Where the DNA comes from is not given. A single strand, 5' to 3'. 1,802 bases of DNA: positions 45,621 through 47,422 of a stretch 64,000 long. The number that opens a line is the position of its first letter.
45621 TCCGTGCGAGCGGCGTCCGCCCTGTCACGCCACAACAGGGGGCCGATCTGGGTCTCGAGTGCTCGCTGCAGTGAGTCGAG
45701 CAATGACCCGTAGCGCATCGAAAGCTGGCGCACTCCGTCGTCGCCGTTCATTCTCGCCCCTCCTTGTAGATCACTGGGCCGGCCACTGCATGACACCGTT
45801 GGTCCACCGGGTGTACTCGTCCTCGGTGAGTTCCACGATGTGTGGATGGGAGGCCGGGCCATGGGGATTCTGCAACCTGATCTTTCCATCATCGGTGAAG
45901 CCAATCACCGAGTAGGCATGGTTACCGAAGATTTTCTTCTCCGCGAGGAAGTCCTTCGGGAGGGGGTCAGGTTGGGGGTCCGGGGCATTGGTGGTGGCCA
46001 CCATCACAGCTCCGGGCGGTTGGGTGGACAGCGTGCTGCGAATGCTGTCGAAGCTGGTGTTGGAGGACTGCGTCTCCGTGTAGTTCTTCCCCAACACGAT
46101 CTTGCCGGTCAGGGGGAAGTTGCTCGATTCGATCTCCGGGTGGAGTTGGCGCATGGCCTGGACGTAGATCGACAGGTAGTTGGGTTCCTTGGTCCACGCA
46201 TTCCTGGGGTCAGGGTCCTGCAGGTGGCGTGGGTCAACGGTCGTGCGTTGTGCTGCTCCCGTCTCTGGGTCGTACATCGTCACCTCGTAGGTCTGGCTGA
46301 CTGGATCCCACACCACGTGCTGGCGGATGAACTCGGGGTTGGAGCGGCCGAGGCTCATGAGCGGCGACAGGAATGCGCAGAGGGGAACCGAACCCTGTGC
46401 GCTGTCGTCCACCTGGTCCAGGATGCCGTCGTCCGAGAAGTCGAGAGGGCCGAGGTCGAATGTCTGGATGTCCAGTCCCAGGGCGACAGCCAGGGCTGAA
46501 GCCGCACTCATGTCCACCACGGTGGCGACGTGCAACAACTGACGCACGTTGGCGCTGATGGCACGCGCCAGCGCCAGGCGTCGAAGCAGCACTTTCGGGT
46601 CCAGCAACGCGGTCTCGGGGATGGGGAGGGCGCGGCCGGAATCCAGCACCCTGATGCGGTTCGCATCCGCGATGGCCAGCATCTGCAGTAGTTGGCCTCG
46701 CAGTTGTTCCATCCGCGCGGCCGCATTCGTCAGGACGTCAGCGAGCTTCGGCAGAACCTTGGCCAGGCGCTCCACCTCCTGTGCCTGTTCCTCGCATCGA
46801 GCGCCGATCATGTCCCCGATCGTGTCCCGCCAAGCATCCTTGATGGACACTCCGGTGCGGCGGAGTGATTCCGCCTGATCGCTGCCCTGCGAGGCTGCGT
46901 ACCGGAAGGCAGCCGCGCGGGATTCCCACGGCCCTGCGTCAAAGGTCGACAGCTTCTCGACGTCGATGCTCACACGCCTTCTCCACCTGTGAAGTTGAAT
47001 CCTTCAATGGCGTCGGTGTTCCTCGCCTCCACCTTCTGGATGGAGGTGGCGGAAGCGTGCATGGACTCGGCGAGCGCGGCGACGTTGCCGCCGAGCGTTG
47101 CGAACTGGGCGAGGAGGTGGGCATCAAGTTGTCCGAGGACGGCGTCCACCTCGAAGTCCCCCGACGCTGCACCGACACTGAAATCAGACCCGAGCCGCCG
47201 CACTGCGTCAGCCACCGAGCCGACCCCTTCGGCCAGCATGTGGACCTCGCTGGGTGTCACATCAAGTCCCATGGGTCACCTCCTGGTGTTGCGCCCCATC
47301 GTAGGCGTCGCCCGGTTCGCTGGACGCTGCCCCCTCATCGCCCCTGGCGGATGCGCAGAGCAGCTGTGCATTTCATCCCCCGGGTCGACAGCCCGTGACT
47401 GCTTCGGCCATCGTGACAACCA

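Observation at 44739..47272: Coupled four-gene cassette resembling a type VII-style secreted effector plus immunity module, with a calpain-like protease head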

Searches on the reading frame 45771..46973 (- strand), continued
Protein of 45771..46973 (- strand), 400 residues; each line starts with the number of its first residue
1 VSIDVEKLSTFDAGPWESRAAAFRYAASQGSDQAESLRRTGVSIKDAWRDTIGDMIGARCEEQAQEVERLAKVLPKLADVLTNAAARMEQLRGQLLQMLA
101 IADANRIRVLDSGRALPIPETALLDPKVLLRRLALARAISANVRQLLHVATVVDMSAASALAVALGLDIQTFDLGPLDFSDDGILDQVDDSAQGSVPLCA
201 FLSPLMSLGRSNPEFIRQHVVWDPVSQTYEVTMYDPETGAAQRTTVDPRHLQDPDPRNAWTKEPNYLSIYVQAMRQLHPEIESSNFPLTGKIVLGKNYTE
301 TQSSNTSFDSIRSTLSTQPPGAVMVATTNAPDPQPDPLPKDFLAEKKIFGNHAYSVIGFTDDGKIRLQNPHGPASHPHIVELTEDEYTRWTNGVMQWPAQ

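Call 97: find_encoding_contigs(protein=P0075, flank=10000, max_places=2)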
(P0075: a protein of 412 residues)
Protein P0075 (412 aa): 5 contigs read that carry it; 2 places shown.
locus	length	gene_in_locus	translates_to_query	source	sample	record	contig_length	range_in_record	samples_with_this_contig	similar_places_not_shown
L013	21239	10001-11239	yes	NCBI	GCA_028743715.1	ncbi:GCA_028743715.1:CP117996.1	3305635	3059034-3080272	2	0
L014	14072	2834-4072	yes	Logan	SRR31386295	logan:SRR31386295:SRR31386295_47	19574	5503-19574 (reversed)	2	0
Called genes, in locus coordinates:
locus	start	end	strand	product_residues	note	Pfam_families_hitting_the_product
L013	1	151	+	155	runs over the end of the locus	PF00239:Resolvase (faint)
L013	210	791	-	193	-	PF03352:Adenine_glyco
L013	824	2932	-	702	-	PF02771:Acyl-CoA_dh_N (weak), PF02770:Acyl-CoA_dh_M, PF00441:Acyl-CoA_dh_1 (faint), PF22924:ACOX_C_alpha1, PF01756:ACOX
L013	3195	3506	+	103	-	PF04978:MST (weak)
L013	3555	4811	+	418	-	PF13302:Acetyltransf_3, PF13523:Acetyltransf_8 (weak), PF00583:Acetyltransf_1, PF13508:Acetyltransf_7 (weak), PF00722:Glyco_hydro_16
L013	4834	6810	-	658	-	PF00270:DEAD, PF00271:Helicase_C, PF16124:RecQ_Zn_bind, PF09382:RQC, PF00570:HRDC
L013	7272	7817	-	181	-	PF08002:DUF1697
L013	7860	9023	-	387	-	PF00933:Glyco_hydro_3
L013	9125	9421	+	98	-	-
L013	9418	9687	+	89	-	-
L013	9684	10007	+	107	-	-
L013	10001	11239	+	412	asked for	PF00648:Peptidase_C2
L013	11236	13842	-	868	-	PF00270:DEAD, PF22527:DEXQc_Suv3 (weak), PF00271:Helicase_C (weak), PF12029:DUF3516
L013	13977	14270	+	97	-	PF14542:Acetyltransf_CG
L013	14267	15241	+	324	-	PF02678:Pirin, PF05726:Pirin_C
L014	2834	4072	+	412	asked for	PF00648:Peptidase_C2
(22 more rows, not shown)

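Call 98: find_encoding_contigs(protein=P0012, flank=10000, max_places=2)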
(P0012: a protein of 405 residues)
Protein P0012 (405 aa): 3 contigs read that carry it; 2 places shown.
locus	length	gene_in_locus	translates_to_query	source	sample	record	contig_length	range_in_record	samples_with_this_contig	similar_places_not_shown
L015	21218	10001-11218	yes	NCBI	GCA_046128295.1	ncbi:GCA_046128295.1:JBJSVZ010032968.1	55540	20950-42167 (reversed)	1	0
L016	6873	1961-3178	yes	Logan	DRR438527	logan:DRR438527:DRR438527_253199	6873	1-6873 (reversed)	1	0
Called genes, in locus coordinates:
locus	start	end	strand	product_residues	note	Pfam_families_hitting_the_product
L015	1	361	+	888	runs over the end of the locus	PF00521:DNA_topoisoIV, PF03989:DNA_gyraseA_C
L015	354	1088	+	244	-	PF12089:DUF3566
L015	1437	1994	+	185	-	-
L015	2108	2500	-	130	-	-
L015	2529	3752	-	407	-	-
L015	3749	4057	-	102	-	-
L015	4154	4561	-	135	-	-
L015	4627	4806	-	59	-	-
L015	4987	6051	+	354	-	PF07719:TPR_2 (faint)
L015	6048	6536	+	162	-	-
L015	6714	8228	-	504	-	PF00171:Aldedh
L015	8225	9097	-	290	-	PF10370:Rv2993c-like_N (weak), PF01557:FAA_hydrolase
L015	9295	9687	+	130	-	-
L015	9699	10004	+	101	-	-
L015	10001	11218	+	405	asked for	-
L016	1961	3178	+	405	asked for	-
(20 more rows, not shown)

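Call 104: search_protein_families(library=padloc, proteins=[window:45771-46973:-], max_evalue=0.01)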
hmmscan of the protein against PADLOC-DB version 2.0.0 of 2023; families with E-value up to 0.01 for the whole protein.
window:45771-46973:- (400 aa): 0 families

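Call 105: find_related_loci(query=A3, collection=metagenome_contigs, flank=10000)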
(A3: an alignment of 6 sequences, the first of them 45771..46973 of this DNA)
Query A3 (400 aa) in metagenome_contigs; peptide patterns used: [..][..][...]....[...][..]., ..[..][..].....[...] (x = any residue, [..] = any of these).
335 stretches matched a pattern; 4 encode a relative of the query (tblastn E <= 1e-3); 4 distinct loci.
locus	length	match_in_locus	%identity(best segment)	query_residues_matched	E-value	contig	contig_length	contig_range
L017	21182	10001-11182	37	7-394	8e-74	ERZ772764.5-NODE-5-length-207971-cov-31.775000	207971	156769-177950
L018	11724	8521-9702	36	7-394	1e-71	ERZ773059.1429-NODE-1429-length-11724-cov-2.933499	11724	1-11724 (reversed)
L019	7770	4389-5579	30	1-393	8e-40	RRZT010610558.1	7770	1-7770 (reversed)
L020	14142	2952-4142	30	1-393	9e-40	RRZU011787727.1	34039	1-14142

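Call 107: search_solved_structures(query=L003:17899-20889:+, max_evalue=0.001)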
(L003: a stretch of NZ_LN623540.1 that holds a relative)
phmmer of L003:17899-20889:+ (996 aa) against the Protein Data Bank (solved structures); distinct sequences matched with E-value up to 0.001: 21.
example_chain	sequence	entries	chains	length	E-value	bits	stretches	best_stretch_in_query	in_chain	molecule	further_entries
7clg_A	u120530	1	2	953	1.4e-200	672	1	57-987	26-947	Putative helicase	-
3h1t_A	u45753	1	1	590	9.6e-20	73.5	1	252-602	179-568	Type I site-specific restriction-modification system, R (Restriction) subunit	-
6jde_B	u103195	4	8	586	2.4e-16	62.3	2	514-596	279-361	Putative DNA repair helicase RadD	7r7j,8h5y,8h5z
6p4f_A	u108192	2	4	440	1.8e-10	42.8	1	271-411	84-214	DNA-dependent ATPase XPBII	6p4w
5tnu_A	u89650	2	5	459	2.1e-10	42.6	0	271-411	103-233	DNA-dependent ATPase XPBII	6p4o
6p66_A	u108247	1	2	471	5.5e-09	38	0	515-593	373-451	DNA repair protein RAD25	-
2fwr_A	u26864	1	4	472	5.5e-09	37.9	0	515-593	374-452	DNA repair protein RAD25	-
5ffj_A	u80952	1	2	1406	7.6e-06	27.5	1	537-589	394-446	Endonuclease and methylase LlaGI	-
4xqk_A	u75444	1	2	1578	9.5e-06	27.2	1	537-589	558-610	LlaBIII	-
6o8h_A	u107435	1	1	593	2.7e-05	25.7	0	498-580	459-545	UvrABC system protein B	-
6o8e_A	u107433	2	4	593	3e-05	25.6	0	498-580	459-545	UvrABC system protein B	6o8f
6o8g_A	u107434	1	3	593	3e-05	25.6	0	498-580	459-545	UvrABC system protein B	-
1t5l_A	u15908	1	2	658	3.8e-05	25.2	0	498-580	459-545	UvrABC system protein B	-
1d9z_A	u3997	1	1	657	3.8e-05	25.2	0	498-580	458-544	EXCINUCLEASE UVRABC COMPONENT UVRB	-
1d9x_A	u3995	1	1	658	3.8e-05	25.2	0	498-580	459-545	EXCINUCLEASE UVRABC COMPONENT UVRB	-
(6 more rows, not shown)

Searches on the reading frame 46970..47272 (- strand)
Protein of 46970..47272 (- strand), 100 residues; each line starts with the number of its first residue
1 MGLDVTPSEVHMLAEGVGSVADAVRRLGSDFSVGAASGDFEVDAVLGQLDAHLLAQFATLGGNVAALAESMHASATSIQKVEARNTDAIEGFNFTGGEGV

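Call 4: search_protein_families(library=pfam, proteins=[window:46970-47272:-], max_evalue=1)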
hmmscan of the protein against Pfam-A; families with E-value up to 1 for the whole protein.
window:46970-47272:- (100 aa): 0 families

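Call 5: search_protein_families(library=ncbifam, proteins=[window:46970-47272:-], max_evalue=1)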
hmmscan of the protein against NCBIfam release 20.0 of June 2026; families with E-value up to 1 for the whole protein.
window:46970-47272:- (100 aa): 0 families

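Call 39: search_protein_families(library=pfam, alignment_id=A4, max_evalue=1)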
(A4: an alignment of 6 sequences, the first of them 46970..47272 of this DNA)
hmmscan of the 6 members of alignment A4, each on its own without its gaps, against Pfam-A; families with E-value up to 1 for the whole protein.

A. member 1, window:46970-47272:- (100 aa): 0 families

B. families by the number of members that match (of 6 scanned): 8 families
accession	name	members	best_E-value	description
PF10824.14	T7SS_ESX_EspC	2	0.0085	Excreted virulence factor EspC, type VII ESX diderm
PF24164.1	TMP_N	1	0.0033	Tape measure protein N-terminal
PF06013.18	WXG100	1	0.004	Proteins of 100 residues with WXG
PF20537.3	DUF6752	1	0.01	Domain of unknown function (DUF6752)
PF08227.16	DASH_Hsk3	1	0.07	DASH complex subunit Hsk3 like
PF04899.17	MbeD_MobD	1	0.085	MbeD/MobD like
PF14515.11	HOASN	1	0.12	Haem-oxygenase-associated N-terminal helices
PF21848.1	DUF6907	1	0.79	Domain of unknown function (DUF6907)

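Call 40: search_solved_structures(query=A4, max_evalue=10, show_alignments=2)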
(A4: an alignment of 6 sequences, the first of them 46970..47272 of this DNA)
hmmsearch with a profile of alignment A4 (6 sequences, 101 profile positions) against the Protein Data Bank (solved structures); distinct sequences matched with E-value up to 10: 29.
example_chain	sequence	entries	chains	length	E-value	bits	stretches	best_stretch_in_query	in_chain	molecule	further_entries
8qae_A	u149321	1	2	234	2e-08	37.8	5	11-79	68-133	sc-apCC-6-SLLA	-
8a3k_UNK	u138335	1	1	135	9.4e-06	29.2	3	11-69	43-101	sc-apCC-4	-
9y5f_B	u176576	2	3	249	0.0063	20.2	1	52-96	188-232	sc-t-SNARE-5.s.8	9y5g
9r1n_A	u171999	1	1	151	0.0077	19.9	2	11-91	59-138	sc-apCC-4-DPH-2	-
2vs0_A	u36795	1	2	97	0.0081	19.8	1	3-83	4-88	VIRULENCE FACTOR ESXA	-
9r1j_A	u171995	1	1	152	0.0081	19.8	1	24-80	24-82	sc-apCC-4-NR-1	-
2vrz_A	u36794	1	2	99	0.0087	19.7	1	3-83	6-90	VIRULENCE FACTOR ESXA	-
3zbh_A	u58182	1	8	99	0.0095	19.6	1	4-90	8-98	ESXA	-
9r1k_A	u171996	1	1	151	0.024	18.3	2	11-87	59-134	sc-apCC-4-A7F-1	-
9r1m_A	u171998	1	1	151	0.04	17.6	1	11-52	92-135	sc-apCC-4-LMF-1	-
7bqq_A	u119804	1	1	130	0.059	17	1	15-74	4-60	Gogy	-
36za_5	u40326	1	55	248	0.1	16.3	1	3-76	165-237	Tail Tube gp217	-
11fg_Z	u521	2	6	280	0.11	16.1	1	3-76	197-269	PVC Protein gp192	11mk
5j6b_A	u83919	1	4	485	0.12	16.1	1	3-94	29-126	Aldehyde dehydrogenase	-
3gvm_A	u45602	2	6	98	0.15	15.8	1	3-88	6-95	Putative uncharacterized protein SAG1039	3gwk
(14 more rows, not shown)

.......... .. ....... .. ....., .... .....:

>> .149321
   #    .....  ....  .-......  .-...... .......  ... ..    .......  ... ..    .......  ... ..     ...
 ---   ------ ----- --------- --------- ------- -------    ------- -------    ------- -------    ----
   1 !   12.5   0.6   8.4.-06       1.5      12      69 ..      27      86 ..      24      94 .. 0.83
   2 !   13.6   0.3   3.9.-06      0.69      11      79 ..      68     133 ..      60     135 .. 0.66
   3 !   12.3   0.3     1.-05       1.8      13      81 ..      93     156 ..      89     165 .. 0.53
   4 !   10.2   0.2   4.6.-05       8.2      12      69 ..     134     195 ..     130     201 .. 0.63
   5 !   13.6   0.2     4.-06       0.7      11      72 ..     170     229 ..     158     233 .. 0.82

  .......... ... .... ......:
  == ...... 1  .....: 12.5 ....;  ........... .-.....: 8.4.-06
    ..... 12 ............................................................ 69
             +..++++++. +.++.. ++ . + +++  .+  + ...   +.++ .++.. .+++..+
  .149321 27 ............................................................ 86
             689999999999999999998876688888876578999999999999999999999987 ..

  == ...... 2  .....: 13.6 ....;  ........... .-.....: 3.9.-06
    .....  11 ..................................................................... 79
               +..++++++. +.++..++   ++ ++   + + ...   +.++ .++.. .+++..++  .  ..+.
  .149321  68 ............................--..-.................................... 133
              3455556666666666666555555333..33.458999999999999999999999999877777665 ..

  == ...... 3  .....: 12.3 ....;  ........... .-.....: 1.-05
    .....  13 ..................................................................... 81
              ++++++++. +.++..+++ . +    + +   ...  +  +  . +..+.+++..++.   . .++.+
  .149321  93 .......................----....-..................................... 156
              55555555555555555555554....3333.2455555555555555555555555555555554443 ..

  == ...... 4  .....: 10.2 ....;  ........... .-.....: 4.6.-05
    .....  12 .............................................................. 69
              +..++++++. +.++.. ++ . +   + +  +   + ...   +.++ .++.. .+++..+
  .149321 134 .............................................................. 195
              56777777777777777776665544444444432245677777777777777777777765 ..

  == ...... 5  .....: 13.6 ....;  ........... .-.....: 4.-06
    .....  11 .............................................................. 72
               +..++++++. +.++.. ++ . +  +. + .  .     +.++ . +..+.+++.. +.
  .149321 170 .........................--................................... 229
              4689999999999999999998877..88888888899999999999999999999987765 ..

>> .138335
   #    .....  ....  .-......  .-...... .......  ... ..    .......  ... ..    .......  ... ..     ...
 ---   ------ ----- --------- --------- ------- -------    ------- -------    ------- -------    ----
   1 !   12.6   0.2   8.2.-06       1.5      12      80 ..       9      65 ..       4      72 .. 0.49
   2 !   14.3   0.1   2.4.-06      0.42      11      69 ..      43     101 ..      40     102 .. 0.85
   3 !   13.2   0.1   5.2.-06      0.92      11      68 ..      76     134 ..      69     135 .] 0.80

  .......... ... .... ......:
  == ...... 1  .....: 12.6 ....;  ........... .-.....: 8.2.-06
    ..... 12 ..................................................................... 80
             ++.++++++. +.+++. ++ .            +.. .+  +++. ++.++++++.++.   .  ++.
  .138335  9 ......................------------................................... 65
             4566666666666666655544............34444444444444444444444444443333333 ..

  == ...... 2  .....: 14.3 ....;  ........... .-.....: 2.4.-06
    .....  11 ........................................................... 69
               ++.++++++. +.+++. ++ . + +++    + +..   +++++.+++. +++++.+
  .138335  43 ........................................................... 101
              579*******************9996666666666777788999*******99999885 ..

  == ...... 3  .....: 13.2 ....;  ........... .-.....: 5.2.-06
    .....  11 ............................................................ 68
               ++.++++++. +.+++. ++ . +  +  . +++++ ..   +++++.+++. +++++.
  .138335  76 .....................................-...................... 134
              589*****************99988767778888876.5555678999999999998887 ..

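Call 84: search_solved_structures(query=A10, max_evalue=1)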
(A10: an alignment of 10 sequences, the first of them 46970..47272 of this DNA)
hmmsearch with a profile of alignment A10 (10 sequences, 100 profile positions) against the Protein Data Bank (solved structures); distinct sequences matched with E-value up to 1: 27.
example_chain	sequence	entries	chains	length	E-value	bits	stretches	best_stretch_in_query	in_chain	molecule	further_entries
8qae_A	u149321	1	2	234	1.2e-06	32.3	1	13-76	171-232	sc-apCC-6-SLLA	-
2vs0_A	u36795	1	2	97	0.00012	25.7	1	1-87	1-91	VIRULENCE FACTOR ESXA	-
2vrz_A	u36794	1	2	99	0.00013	25.6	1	1-87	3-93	VIRULENCE FACTOR ESXA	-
8a3k_UNK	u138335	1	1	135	0.0002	25.1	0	12-69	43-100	sc-apCC-4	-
3o9o_A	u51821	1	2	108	0.00056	23.7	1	1-89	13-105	Uncharacterized protein gbs1074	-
3gvm_A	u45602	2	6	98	0.00074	23.3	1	1-89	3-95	Putative uncharacterized protein SAG1039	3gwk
3s84_A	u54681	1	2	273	0.0013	22.5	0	42-94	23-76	Apolipoprotein A-IV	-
12fa_A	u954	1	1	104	0.0017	22.1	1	1-91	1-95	ESAT-6-like protein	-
1wa8_B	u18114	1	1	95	0.0023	21.7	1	11-90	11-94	6 KDA EARLY SECRETORY ANTIGENIC TARGET (ESAT-6)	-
3fav_B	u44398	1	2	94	0.0025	21.6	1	11-90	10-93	6 kDa early secretory antigenic target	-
9ugr_A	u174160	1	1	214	0.0079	20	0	12-84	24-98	Syn-F4-Link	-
9r1n_A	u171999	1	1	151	0.0087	19.8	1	11-92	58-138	sc-apCC-4-DPH-2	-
3zbh_A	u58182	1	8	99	0.016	18.9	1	4-91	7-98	ESXA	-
9y5f_B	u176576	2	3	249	0.017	18.9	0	53-95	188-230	sc-t-SNARE-5.s.8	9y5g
9hx4_F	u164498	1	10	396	0.024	18.4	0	10-73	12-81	Apolipoprotein A-IV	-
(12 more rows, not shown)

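Call 85: search_protein_families(library=pfam, alignment_id=A10, max_evalue=0.1)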
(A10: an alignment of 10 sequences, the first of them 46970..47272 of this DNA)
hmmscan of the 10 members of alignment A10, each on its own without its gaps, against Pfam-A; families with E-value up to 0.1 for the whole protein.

A. member 1, window:46970-47272:- (100 aa): 0 families

B. families by the number of members that match (of 10 scanned): 10 families
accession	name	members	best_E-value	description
PF10824.14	T7SS_ESX_EspC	3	3.1e-05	Excreted virulence factor EspC, type VII ESX diderm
PF06013.18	WXG100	2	0.0015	Proteins of 100 residues with WXG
PF08227.16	DASH_Hsk3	2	0.022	DASH complex subunit Hsk3 like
PF24164.1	TMP_N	1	0.0033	Tape measure protein N-terminal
PF01442.23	Apolipoprotein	1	0.006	Apolipoprotein A1/A4/E domain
PF20537.3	DUF6752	1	0.01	Domain of unknown function (DUF6752)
PF10157.14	BORCS6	1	0.013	BLOC-1-related complex sub-unit 6 C-terminal helix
PF08654.15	DASH_Dad2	1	0.024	DASH complex subunit Dad2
PF04899.17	MbeD_MobD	1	0.085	MbeD/MobD like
PF22106.1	NGO1945_C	1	0.092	NGO1945 C-terminal domain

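Call 104: search_protein_families(library=padloc, proteins=[window:46970-47272:-], max_evalue=0.01)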
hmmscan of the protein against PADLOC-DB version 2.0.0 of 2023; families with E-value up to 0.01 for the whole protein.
window:46970-47272:- (100 aa): 0 families
